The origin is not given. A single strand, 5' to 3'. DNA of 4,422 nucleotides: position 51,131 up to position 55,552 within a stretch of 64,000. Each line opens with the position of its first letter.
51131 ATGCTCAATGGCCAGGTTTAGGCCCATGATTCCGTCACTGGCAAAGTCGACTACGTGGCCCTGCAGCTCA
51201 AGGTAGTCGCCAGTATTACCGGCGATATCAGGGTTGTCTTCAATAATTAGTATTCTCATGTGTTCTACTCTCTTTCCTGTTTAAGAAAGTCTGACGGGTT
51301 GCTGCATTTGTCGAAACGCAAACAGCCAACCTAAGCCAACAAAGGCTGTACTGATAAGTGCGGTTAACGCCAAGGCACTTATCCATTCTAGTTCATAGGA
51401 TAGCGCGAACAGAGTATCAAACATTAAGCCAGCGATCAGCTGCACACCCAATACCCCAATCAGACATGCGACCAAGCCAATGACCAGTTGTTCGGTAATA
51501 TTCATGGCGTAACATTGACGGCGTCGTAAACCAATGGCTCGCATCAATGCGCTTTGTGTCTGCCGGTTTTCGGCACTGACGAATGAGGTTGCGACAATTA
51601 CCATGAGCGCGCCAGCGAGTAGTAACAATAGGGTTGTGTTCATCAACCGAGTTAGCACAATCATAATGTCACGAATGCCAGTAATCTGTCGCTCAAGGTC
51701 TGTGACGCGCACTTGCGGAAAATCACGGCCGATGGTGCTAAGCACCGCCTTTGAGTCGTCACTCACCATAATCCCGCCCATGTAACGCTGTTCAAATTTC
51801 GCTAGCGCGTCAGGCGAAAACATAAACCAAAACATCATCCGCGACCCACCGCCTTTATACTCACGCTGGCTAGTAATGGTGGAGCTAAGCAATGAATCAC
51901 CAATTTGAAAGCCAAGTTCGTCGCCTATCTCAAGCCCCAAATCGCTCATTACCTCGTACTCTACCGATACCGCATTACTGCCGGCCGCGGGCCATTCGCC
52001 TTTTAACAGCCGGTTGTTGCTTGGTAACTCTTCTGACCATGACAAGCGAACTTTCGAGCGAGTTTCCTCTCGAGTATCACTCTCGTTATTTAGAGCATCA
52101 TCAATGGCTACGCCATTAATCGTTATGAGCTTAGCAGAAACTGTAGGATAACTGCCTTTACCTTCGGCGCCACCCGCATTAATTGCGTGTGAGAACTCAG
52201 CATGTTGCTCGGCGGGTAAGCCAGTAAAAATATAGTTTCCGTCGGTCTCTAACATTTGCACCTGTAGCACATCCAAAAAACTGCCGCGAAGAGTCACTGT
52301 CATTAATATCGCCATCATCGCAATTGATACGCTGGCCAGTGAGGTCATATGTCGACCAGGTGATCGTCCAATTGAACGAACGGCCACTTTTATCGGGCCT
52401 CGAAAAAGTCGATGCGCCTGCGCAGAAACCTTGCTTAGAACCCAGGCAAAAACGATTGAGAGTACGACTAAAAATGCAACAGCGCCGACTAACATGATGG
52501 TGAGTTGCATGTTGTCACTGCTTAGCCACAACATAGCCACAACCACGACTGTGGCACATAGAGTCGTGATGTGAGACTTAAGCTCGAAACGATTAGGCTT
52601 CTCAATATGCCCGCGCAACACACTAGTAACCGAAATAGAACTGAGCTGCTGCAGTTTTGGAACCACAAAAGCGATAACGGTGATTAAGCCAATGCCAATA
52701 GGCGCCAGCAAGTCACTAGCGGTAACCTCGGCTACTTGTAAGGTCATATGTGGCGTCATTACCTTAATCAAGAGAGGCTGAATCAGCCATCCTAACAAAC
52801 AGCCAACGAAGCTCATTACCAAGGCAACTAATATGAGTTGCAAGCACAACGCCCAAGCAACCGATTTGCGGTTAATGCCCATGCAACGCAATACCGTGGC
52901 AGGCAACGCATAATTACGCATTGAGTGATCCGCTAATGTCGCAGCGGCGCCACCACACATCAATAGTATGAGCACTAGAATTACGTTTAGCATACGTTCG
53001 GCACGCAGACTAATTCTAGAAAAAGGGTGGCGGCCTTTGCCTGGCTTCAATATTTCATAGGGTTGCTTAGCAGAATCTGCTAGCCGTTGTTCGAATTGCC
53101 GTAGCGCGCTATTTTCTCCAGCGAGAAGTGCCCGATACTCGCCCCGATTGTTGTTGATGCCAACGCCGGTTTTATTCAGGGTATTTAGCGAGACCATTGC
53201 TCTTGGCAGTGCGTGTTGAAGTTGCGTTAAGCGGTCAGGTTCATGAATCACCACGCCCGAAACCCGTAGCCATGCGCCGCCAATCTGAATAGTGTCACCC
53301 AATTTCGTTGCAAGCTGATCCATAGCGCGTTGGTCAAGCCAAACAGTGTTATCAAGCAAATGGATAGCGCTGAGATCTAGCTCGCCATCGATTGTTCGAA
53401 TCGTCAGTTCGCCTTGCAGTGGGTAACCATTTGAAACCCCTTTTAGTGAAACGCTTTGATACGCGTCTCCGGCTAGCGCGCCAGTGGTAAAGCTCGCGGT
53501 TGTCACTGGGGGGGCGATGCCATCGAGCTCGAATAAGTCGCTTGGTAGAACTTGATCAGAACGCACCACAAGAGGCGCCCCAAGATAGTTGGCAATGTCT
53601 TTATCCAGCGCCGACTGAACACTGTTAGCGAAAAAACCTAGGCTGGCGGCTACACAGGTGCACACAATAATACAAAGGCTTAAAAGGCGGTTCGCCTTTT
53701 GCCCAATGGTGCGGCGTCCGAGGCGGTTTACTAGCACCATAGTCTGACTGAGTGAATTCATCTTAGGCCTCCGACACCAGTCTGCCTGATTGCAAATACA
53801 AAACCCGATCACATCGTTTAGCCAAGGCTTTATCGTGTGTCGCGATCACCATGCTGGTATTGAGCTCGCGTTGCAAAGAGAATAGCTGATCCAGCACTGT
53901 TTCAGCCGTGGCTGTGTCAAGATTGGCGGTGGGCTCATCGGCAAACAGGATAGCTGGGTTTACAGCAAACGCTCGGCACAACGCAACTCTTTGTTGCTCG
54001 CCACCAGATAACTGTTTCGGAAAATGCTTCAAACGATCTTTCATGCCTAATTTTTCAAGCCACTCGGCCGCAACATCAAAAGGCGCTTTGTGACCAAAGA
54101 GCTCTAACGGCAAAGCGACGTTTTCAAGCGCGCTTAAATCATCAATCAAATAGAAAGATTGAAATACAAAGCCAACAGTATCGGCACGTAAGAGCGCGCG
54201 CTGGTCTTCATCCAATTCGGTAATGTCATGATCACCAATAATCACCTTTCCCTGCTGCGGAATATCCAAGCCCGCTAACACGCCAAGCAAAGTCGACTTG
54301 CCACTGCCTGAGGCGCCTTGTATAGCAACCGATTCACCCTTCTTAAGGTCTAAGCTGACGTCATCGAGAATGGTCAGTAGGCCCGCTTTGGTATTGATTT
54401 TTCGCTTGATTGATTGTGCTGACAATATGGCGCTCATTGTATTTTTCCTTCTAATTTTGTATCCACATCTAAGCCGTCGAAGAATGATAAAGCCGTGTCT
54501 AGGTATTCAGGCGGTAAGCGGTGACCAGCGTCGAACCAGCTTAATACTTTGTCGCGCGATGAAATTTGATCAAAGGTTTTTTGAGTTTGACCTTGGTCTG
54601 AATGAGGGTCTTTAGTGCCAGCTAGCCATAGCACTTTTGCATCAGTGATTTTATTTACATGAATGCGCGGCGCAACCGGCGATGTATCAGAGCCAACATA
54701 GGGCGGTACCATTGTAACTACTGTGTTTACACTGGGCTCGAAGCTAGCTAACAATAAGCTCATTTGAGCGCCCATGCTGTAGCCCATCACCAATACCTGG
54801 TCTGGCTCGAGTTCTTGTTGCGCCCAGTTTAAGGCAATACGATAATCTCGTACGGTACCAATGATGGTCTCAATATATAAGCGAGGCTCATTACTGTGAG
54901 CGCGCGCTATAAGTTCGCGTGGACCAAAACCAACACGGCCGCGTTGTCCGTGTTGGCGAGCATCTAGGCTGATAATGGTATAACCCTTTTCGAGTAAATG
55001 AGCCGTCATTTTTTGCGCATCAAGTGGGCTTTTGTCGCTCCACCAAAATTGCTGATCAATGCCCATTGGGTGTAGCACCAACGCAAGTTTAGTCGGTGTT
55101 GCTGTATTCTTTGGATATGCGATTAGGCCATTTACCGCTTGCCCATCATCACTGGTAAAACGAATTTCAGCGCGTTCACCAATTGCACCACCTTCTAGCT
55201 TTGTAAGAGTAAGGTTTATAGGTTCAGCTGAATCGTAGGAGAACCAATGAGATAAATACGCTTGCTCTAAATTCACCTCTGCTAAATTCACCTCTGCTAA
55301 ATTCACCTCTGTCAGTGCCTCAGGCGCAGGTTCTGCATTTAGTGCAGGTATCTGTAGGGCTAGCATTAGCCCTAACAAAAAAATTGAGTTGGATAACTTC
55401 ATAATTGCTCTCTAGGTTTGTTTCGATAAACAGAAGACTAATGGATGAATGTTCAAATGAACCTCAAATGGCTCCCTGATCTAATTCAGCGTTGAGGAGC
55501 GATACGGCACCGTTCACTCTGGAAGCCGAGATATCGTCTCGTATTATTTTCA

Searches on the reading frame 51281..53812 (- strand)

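Call 18: search_protein_families(library=pfam, proteins=[window:51281-53812:-], max_evalue=0.001)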
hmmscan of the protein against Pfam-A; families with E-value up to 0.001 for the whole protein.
window:51281-53812:- (843 aa): 2 families
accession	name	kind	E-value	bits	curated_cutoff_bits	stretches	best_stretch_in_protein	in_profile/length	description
PF02687.27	FtsX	-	5.5e-21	75.3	25.5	2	728-839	4-119/120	FtsX-like permease C-terminal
PF12704.14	MacB_PCD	-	1.7e-06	28.9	27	1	46-216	6-180/207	MacB-like periplasmic core domain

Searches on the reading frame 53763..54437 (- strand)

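Call 18: search_protein_families(library=pfam, proteins=[window:53763-54437:-], max_evalue=0.001)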
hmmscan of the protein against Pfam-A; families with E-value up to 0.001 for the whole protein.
window:53763-54437:- (224 aa): 4 families
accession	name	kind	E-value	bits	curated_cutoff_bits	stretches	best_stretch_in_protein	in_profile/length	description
PF00005.33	ABC_tran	-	7.4e-33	114.5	25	1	24-171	1-137/137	ABC transporter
PF13304.12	AAA_21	-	1.8e-05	25.4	27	0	38-63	3-26/304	AAA domain, putative AbiEii toxin, Type IV TA system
PF02463.25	SMC_N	-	3.5e-05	23.8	40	0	140-214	134-210/220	RecF/RecN/SMC N terminal domain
PF13555.12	AAA_29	-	0.00022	21.3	27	1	26-52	14-40/61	P-loop containing region of AAA domain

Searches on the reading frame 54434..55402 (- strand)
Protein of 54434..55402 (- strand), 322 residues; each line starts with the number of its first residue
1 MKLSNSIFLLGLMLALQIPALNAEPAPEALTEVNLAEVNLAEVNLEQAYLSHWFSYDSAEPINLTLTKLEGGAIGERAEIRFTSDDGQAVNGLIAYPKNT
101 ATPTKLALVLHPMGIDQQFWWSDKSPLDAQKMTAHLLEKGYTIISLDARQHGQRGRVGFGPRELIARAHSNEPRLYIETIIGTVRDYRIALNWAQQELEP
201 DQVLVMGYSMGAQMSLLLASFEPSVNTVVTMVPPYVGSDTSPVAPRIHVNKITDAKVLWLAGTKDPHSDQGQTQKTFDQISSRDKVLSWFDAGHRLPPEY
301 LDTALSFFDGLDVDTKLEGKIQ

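Call 18: search_protein_families(library=pfam, proteins=[window:54434-55402:-], max_evalue=0.001)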
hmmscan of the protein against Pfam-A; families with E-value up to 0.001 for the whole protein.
window:54434-55402:- (322 aa): 5 families
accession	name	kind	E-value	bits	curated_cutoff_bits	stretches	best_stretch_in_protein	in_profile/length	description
PF00561.26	Abhydrolase_1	-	2.4e-10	40.9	25.8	1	132-235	19-107/245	alpha/beta hydrolase fold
PF12146.15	Hydrolase_4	-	7.4e-10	39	27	1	130-235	21-111/239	Serine aminopeptidase, S33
PF01738.24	DLH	-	4.4e-08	33.4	21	1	184-294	78-186/217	Dienelactone hydrolase family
PF12697.13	Abhydrolase_6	-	1.6e-06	29.4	26.3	1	108-271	2-125/217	Alpha/beta hydrolase family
PF20408.4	Abhydrolase_11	-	0.00097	19.4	27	0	199-298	74-169/193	Alpha/beta hydrolase domain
